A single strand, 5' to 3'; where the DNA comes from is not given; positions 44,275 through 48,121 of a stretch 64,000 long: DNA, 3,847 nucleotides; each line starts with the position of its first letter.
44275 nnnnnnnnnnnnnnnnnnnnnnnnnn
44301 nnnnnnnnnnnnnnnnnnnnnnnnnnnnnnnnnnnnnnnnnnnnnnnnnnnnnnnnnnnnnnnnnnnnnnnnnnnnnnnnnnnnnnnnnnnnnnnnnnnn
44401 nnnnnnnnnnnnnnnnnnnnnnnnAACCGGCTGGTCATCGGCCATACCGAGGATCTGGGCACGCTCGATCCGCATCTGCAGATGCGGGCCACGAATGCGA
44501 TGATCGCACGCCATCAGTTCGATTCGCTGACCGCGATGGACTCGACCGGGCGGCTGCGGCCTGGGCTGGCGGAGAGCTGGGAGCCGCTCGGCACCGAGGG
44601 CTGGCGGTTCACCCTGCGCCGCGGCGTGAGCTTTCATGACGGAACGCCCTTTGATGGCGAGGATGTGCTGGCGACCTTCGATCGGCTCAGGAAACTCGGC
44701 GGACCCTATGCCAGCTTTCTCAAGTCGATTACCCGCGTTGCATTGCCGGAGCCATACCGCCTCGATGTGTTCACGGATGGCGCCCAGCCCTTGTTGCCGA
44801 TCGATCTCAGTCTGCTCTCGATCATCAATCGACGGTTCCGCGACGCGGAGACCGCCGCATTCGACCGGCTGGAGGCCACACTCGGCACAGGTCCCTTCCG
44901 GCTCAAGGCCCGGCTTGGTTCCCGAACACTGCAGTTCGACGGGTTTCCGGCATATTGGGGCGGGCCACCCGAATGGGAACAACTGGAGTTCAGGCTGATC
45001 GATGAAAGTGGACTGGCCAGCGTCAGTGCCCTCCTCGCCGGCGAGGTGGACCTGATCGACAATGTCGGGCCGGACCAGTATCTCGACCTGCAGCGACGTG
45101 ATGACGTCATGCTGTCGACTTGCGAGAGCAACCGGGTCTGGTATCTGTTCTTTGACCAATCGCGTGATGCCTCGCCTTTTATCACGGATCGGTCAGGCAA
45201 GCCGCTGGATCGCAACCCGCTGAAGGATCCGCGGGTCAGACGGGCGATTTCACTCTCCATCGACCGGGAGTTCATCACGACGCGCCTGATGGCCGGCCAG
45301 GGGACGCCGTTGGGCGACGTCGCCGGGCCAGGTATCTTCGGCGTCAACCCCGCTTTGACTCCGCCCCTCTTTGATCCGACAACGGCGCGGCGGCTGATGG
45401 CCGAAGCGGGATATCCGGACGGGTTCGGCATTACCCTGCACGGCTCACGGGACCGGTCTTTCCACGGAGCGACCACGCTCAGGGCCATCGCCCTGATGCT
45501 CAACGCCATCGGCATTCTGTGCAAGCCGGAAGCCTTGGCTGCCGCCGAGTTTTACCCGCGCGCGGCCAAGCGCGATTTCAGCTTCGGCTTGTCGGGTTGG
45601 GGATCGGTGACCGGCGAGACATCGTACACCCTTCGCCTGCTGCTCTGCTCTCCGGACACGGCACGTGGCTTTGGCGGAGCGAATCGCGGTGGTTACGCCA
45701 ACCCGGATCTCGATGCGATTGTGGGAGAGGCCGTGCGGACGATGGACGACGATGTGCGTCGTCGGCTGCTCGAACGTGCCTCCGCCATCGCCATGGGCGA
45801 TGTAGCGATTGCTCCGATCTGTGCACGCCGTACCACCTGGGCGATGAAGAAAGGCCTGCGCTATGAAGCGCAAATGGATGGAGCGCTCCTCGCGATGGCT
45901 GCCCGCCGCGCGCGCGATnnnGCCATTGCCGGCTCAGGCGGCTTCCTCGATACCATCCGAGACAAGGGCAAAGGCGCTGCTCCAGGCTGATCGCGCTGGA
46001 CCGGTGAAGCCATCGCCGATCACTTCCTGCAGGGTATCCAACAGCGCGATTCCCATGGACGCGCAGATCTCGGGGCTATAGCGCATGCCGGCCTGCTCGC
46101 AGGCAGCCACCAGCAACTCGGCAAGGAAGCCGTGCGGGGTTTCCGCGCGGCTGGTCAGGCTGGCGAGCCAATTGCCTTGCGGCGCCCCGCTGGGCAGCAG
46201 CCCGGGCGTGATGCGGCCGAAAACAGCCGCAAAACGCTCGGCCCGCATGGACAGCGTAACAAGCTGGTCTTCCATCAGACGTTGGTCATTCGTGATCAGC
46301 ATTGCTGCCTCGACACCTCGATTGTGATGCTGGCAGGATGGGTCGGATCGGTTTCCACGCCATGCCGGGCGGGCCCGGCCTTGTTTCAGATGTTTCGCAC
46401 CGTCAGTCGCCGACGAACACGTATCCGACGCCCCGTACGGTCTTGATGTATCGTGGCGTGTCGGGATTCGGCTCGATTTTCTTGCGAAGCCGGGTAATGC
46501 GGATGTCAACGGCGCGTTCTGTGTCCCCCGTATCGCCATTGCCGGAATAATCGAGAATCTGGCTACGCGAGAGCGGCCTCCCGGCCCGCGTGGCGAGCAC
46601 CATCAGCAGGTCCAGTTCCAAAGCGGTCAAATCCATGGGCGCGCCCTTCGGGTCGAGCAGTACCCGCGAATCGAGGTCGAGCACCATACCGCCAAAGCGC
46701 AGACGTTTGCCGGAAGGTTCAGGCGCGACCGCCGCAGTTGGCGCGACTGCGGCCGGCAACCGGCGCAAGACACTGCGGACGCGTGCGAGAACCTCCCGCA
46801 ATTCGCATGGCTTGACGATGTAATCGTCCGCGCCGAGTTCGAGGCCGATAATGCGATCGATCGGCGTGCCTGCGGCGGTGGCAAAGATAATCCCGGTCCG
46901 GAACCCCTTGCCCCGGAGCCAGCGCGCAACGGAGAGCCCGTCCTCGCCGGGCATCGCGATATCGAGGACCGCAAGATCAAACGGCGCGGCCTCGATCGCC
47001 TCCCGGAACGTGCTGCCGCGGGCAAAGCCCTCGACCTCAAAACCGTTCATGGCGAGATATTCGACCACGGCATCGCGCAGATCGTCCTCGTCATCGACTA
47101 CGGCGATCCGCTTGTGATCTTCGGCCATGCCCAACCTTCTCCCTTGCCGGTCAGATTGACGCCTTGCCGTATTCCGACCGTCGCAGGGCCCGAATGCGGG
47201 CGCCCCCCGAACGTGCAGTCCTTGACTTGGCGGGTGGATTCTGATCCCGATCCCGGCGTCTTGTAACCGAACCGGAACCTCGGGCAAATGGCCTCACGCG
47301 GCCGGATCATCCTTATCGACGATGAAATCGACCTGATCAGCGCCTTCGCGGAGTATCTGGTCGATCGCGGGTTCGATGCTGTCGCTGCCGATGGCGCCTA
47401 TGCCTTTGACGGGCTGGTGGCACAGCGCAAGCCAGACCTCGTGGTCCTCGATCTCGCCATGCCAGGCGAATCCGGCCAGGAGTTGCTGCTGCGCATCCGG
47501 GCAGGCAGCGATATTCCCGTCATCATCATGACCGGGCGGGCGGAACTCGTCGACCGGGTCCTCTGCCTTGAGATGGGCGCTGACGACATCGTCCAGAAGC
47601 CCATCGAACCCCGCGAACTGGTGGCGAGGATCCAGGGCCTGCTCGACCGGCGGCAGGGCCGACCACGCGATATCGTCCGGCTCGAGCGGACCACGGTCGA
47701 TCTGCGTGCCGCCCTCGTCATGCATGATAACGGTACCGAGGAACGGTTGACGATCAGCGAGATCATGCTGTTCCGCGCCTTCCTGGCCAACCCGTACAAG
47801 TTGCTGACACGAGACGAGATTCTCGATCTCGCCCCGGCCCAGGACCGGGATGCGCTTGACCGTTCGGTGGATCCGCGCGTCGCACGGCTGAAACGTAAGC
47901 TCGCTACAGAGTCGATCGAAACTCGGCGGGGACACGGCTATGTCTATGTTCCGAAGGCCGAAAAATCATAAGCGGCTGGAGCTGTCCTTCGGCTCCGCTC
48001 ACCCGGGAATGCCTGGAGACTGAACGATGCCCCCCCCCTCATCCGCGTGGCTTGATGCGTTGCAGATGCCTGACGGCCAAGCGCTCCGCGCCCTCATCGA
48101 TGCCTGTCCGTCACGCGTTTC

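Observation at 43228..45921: Soluble histidine kinase fused to a family-5 solute-binding protein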

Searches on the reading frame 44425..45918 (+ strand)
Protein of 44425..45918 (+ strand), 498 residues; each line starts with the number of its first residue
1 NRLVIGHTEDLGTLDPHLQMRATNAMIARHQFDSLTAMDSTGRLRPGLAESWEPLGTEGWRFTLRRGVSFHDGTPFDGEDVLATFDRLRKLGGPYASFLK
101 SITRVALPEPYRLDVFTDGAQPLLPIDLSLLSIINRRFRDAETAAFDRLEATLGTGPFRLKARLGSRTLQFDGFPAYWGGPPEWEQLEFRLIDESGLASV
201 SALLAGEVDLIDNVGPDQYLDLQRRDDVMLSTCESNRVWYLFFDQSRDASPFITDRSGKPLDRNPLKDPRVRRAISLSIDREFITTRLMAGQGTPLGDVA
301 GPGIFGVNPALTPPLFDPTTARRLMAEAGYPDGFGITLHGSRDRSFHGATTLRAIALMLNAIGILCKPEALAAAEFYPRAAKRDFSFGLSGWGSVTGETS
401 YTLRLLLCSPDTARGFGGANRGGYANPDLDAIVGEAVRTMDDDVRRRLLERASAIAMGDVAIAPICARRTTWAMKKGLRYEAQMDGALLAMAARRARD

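Call 10: search_solved_structures(query=window:44425-45918:+, max_evalue=1e-10, show_alignments=1)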
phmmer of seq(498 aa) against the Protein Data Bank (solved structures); distinct sequences matched with E-value up to 1e-10: 51.
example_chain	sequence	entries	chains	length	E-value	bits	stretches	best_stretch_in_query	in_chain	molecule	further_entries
5u4o_A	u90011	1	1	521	1.8e-40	142.2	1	3-468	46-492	ABC transporter substrate-binding protein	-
1uqw_A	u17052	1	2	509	5.3e-26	94.4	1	9-477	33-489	PUTATIVE BINDING PROTEIN YLIB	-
1dpp_A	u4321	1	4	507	8.7e-24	87.1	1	41-472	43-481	DIPEPTIDE BINDING PROTEIN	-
8z1y_F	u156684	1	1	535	1.1e-23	86.8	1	41-472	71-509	Dipeptide-binding protein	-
8z1z_F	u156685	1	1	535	1.4e-23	86.5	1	41-472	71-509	Dipeptide-binding protein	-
1dpe_A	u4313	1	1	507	4.4e-23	84.8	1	41-472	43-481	DIPEPTIDE-BINDING PROTEIN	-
4qfk_H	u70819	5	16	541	5.3e-23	84.5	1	22-466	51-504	ABC transporter periplasmic peptide-binding protein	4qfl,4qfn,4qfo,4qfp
6hlx_A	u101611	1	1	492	9.7e-23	83.7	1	11-396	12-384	AgaA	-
9pv8_A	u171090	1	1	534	2.6e-22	82.3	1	150-455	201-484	Oligopeptide-binding protein OppA3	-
3zs6_A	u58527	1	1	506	3.3e-22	81.9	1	265-466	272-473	PERIPLASMIC OLIGOPEPTIDE-BINDING PROTEIN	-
8upi_A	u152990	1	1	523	3.9e-22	81.7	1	3-443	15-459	Peptide ABC transporter substrate-binding protein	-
5f1q_A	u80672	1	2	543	8.7e-22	80.5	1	41-472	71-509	Periplasmic dipeptide transport protein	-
3m8u_A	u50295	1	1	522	1.3e-21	80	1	43-455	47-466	Heme-binding protein A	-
3t66_A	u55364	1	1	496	1.6e-21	79.7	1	12-455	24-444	Nickel ABC transporter (Nickel-binding protein)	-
4wed_A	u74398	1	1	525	5.9e-21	77.8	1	10-331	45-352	ABC transporter, periplasmic solute-binding protein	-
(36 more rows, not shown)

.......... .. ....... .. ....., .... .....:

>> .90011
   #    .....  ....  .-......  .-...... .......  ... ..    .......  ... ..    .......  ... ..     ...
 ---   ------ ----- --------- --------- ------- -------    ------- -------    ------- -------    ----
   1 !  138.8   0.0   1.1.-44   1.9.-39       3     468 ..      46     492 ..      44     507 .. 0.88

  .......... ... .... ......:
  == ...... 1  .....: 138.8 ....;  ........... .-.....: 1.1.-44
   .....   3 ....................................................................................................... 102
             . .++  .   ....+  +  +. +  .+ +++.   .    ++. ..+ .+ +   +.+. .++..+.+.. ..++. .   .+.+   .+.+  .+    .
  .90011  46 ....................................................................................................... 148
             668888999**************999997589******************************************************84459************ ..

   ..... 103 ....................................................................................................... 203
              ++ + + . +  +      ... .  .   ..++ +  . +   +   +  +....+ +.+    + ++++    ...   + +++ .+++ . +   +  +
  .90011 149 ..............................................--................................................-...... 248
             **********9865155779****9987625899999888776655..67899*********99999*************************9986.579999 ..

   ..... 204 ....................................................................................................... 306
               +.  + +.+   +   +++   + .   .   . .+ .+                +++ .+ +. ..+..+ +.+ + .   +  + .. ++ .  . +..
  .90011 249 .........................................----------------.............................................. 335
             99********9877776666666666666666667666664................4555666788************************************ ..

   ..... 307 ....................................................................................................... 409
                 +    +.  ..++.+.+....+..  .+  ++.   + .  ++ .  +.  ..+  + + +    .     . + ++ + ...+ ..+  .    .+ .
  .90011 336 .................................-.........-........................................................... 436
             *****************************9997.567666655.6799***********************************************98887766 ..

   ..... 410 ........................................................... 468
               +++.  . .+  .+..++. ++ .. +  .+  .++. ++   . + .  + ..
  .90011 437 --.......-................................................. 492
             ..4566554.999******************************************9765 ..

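Call 60: search_solved_structures(query=window:44425-45918:+, max_evalue=1e-22, show_alignments=3)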
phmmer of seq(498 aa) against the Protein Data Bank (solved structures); distinct sequences matched with E-value up to 1e-22: 8.
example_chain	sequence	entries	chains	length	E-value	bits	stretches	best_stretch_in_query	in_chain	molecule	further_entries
5u4o_A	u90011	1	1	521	1.8e-40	142.2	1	3-468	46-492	ABC transporter substrate-binding protein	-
1uqw_A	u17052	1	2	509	5.3e-26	94.4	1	9-477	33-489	PUTATIVE BINDING PROTEIN YLIB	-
1dpp_A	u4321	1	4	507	8.7e-24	87.1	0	41-472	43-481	DIPEPTIDE BINDING PROTEIN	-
8z1y_F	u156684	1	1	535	1.1e-23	86.8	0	41-472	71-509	Dipeptide-binding protein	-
8z1z_F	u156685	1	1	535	1.4e-23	86.5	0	41-472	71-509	Dipeptide-binding protein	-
1dpe_A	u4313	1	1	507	4.4e-23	84.8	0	41-472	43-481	DIPEPTIDE-BINDING PROTEIN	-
4qfk_H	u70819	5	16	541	5.3e-23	84.5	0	22-466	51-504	ABC transporter periplasmic peptide-binding protein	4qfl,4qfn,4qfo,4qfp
6hlx_A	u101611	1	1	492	9.7e-23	83.7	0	11-396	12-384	AgaA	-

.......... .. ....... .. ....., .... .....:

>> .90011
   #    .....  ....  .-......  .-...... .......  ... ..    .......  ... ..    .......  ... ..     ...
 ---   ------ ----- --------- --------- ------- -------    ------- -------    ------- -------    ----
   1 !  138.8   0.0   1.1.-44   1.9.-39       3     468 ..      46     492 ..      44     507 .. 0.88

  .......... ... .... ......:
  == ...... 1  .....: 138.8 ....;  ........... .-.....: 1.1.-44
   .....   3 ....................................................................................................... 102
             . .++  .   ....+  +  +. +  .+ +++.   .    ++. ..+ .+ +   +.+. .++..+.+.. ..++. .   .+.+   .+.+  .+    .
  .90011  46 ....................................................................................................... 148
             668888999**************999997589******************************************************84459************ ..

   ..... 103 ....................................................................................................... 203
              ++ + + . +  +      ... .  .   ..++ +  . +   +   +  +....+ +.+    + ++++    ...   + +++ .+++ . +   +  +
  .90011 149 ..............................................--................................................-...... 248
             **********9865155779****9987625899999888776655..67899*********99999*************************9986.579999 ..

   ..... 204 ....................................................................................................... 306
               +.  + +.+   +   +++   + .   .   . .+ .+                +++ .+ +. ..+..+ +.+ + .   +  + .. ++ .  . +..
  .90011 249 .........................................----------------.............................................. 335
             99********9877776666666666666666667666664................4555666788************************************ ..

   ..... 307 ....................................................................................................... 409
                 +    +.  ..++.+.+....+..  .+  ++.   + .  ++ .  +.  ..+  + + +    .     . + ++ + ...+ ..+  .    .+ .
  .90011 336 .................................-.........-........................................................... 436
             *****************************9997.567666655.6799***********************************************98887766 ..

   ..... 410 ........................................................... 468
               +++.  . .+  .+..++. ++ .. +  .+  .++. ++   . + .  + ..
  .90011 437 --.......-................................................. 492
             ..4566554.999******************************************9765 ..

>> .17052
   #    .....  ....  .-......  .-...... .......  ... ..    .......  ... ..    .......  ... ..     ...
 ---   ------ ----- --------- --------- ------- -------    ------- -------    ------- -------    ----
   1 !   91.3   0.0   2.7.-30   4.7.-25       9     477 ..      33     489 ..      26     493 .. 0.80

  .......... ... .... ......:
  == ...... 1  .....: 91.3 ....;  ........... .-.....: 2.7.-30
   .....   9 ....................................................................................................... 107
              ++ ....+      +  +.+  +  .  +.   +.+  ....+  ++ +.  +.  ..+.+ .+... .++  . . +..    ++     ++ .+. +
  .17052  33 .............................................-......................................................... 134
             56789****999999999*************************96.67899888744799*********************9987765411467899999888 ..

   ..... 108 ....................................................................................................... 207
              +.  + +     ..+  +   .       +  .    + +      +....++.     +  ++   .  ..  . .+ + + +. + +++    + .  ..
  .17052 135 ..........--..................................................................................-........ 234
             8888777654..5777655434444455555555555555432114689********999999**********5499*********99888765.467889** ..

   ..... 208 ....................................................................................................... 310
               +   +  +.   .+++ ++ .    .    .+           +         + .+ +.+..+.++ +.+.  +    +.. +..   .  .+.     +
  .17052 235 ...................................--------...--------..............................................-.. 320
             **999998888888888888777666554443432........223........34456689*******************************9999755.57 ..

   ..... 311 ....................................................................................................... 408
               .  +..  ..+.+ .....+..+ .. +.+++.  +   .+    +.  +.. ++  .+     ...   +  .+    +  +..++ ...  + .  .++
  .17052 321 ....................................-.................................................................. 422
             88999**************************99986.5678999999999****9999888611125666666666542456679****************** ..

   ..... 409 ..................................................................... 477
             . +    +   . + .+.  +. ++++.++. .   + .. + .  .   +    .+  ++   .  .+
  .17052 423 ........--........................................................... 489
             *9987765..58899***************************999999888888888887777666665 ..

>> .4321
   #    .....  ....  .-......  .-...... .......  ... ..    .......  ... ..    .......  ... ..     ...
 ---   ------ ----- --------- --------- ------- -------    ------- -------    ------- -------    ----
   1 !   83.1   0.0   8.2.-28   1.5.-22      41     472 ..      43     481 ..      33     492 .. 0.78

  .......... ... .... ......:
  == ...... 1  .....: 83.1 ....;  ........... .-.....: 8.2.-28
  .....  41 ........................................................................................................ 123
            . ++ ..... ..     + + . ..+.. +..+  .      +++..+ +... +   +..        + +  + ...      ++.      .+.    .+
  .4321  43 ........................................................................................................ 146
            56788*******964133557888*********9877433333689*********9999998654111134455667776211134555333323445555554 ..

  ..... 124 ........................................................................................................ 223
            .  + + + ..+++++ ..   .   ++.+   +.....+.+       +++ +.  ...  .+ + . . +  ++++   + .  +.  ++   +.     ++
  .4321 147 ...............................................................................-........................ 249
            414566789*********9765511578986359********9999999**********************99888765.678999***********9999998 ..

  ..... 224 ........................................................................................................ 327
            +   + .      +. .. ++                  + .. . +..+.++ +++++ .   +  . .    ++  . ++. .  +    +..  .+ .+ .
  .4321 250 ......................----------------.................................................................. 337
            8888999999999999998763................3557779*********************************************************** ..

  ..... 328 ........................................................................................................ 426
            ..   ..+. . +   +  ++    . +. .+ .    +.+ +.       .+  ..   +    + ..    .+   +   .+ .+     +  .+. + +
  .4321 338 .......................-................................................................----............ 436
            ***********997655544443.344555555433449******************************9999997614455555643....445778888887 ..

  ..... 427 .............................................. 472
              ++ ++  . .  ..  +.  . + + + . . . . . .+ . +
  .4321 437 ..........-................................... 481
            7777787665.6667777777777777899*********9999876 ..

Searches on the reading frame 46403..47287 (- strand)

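Call 9: search_protein_families(library=pfam, proteins=[window:46403-47287:-], max_evalue=0.01)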
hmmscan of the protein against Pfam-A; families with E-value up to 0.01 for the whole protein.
window:46403-47287:- (294 aa): 2 families
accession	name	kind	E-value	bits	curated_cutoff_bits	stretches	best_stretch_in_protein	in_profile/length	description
PF00072.30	Response_reg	-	1.3e-23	83.7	30.2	1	61-171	1-111/111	Response regulator receiver domain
PF00486.34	Trans_reg_C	-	2.8e-21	75.8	26.2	1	216-291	2-77/77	Transcriptional regulatory protein, C terminal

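Call 89: search_protein_families(library=ncbifam, proteins=[window:46403-47128:-], max_evalue=0.00001)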
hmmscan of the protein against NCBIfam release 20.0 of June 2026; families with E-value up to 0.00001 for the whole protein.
window:46403-47128:- (241 aa): 66 families (the best 25 are shown)
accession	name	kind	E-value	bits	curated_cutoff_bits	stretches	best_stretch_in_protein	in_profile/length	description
NF007005.1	PRK09468.1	equivalog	6.5e-60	202.5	331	1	5-241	3-234/237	osmolarity response regulator transcription factor OmpR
NF008034.0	PRK10766.1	equivalog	9.3e-46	156.2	275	1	6-241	3-229/231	two-component system response regulator TorR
NF045944.1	ResRegRpaBCyano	equivalog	1.5e-45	155.4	330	1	10-238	2-227/229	response regulator transcription factor RpaB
NF053854.1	RespRegPhoBBctds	equivalog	6.1e-44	150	270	1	8-238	1-224/225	two-component system response regulator PhoB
NF008296.0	PRK11083.1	equivalog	7.7e-44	149.8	273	1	5-237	3-224/228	two-component system response regulator CreB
NF041733.1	resp_reg_CseB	equivalog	2e-43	148.4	350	1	7-238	2-226/228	two-component system response regulator CseB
NF040534.1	resp_reg_YycF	equivalog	2.5e-43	148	340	1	6-238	1-227/231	response regulator YycF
NF040689.1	MtrAB_MtrA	equivalog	3.6e-42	144.2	300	1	8-236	1-216/219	MtrAB system response regulator MtrA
NF033117.2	vanR_ACDEGLN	exception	3.2e-41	141.4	350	1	8-237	1-224/226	VanR-ABDEGLN family response regulator transcription factor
NF010430.0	PRK13856.1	equivalog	5e-41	141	344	1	6-239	2-228/241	two-component response regulator VirG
NF008378.0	PRK11173.1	equivalog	8e-41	139.9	334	1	6-241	4-235/238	two-component system response regulator ArcA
TIGR02154.1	PhoB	equivalog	4e-40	137.5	296.2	1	6-238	3-225/226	phosphate regulon transcriptional regulator PhoB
NF007977.0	PRK10701.1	equivalog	1.5e-39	135.9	330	1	6-239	2-234/241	two-component system response regulator RstA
NF007982.1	PRK10710.1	equivalog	8e-39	133.6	380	1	4-238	6-227/235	envelope stress response regulator BaeR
TIGR01387.1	cztR_silR_copR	subfamily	2.5e-36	125.4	279.2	1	8-238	1-218/218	heavy metal response regulator transcription factor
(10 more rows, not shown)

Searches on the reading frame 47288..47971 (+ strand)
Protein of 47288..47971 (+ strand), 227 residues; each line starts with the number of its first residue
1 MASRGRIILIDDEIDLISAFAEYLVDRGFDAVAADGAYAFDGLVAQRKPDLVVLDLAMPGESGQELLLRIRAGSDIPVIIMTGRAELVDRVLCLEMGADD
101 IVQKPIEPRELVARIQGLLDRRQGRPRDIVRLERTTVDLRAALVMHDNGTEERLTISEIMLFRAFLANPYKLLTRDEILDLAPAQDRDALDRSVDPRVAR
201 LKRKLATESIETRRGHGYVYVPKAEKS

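Call 9: search_protein_families(library=pfam, proteins=[window:47288-47971:+], max_evalue=0.01)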
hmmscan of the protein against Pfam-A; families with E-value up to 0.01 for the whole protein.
window:47288-47971:+ (227 aa): 2 families
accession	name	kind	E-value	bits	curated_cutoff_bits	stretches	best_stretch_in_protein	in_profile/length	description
PF00072.30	Response_reg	-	1.8e-23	83.3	30.2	1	7-116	1-111/111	Response regulator receiver domain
PF00486.34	Trans_reg_C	-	3.6e-11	43.4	26.2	1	150-219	2-76/77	Transcriptional regulatory protein, C terminal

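Call 89: search_protein_families(library=ncbifam, proteins=[window:47288-47971:+], max_evalue=0.00001)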
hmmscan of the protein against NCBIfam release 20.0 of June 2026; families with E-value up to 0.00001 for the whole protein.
window:47288-47971:+ (227 aa): 69 families (the best 25 are shown)
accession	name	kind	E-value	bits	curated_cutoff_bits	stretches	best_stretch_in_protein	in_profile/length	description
NF007005.1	PRK09468.1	equivalog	1.5e-42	145.7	331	1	5-225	4-236/237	osmolarity response regulator transcription factor OmpR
NF008296.0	PRK11083.1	equivalog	9.2e-38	129.9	273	1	5-220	4-225/228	two-component system response regulator CreB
NF008034.0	PRK10766.1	equivalog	3.2e-36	125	275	1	6-221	4-227/231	two-component system response regulator TorR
TIGR02154.1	PhoB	equivalog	7.7e-36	123.5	296.2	1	6-219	4-224/226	phosphate regulon transcriptional regulator PhoB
NF010430.0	PRK13856.1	equivalog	2.5e-34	119.1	344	1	7-220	4-227/241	two-component response regulator VirG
NF040689.1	MtrAB_MtrA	equivalog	1.2e-33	116.3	300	1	7-218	1-216/219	MtrAB system response regulator MtrA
NF007982.1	PRK10710.1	equivalog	6.5e-33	114.3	380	1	5-207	8-209/235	envelope stress response regulator BaeR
NF041733.1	resp_reg_CseB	equivalog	2.3e-32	112.2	350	1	7-219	3-225/228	two-component system response regulator CseB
NF012227.0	AdeR_RR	equivalog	5.4e-32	111.2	340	1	6-211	13-223/239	efflux system response regulator transcription factor AdeR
NF045944.1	ResRegRpaBCyano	equivalog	7.7e-32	110.5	330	1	9-219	2-226/229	response regulator transcription factor RpaB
NF040534.1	resp_reg_YycF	equivalog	9.5e-30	103.6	340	1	6-219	2-226/231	response regulator YycF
NF041734.1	resp_reg_RppA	equivalog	1.3e-29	103.2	250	1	6-219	2-226/229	two-component system response regulator RppA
NF053854.1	RespRegPhoBBctds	equivalog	1.4e-29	103.1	270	1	7-220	1-224/225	two-component system response regulator PhoB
NF012023.0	PRK15479.1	equivalog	9.1e-28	97.3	337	1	6-221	2-218/224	transcriptional regulator TctD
NF008078.0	PRK10816.1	equivalog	8.7e-27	94.1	336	1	6-220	2-220/223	two-component system response regulator PhoP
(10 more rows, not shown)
